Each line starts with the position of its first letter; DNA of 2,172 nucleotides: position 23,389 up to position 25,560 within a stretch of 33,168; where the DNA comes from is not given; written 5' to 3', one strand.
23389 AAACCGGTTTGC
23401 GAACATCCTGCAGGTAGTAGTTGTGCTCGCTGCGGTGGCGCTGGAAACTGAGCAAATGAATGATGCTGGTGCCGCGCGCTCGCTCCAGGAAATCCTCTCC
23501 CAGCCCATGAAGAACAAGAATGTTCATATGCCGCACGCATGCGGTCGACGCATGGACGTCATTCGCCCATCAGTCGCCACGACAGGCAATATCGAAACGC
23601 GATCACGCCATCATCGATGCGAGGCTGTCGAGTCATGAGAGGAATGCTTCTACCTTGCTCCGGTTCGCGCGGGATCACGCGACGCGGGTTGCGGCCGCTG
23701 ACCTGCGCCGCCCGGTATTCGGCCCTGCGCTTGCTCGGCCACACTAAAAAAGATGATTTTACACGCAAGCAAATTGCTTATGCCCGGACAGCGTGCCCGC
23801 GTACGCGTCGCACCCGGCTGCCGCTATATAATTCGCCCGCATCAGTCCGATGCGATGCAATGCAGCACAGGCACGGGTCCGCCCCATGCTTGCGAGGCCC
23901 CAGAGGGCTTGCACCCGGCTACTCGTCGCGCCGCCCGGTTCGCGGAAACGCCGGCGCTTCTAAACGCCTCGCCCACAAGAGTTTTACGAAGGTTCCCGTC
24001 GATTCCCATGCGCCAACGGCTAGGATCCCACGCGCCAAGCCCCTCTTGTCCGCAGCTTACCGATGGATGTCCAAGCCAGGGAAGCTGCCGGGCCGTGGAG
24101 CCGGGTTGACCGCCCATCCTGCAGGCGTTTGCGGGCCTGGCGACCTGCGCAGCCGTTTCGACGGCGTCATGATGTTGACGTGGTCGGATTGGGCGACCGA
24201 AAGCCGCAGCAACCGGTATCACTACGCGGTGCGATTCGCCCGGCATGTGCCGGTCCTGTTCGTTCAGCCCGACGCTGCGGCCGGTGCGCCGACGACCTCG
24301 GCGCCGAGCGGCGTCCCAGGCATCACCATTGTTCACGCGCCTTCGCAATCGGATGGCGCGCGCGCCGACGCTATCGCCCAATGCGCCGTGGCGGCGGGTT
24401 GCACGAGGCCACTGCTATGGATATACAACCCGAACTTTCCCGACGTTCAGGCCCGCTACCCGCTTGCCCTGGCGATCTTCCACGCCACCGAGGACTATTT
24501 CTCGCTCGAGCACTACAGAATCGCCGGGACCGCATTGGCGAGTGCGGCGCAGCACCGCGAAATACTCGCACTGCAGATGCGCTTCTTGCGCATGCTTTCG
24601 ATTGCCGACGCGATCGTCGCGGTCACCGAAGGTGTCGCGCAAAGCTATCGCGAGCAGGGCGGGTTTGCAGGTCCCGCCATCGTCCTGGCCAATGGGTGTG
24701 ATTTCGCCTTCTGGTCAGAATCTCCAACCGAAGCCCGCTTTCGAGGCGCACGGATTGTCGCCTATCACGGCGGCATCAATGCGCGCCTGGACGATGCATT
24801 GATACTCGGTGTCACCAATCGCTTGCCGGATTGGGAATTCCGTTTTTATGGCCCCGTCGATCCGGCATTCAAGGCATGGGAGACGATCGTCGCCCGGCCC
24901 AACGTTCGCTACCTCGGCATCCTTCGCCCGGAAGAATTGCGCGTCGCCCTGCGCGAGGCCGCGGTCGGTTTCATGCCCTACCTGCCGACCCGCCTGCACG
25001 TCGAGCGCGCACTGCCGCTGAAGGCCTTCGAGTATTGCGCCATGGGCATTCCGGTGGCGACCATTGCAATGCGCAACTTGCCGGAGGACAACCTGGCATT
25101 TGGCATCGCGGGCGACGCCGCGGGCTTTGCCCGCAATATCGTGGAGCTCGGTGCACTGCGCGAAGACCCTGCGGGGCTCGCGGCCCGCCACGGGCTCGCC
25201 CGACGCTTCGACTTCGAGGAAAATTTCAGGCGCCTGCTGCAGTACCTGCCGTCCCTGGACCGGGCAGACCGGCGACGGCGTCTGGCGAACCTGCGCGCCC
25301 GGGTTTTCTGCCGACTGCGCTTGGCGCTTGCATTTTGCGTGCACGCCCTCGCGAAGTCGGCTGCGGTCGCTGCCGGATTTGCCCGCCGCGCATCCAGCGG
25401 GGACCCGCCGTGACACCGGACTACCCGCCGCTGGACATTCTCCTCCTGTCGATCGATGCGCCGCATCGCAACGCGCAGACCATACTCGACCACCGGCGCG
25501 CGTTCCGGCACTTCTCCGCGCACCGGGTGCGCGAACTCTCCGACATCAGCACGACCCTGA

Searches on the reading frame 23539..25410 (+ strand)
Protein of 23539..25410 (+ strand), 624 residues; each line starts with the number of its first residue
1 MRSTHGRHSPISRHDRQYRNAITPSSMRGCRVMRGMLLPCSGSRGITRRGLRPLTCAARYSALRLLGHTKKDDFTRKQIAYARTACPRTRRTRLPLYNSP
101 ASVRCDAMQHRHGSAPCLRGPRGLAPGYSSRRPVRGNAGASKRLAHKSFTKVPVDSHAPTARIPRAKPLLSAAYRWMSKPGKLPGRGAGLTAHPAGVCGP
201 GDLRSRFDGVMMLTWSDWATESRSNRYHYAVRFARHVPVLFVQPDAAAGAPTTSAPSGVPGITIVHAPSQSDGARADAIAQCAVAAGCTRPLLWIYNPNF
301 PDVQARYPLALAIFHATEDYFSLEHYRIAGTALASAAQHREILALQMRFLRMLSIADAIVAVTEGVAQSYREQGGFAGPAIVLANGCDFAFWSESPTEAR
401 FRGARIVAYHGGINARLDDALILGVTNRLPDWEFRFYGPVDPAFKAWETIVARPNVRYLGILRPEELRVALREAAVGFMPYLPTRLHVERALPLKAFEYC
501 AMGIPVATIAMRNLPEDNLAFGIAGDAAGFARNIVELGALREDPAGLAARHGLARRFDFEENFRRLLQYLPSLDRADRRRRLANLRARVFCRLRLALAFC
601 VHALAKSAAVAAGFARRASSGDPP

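Call 46: search_protein_families(library=pfam, proteins=[window:23539-25410:+], max_evalue=0.0001)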
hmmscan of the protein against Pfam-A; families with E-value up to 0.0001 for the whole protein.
window:23539-25410:+ (624 aa): 1 family
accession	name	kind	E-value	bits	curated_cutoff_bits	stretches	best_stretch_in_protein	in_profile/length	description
PF13692.12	Glyco_trans_1_4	-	1.7e-07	32.1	27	1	427-537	29-139/142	Glycosyl transferases group 1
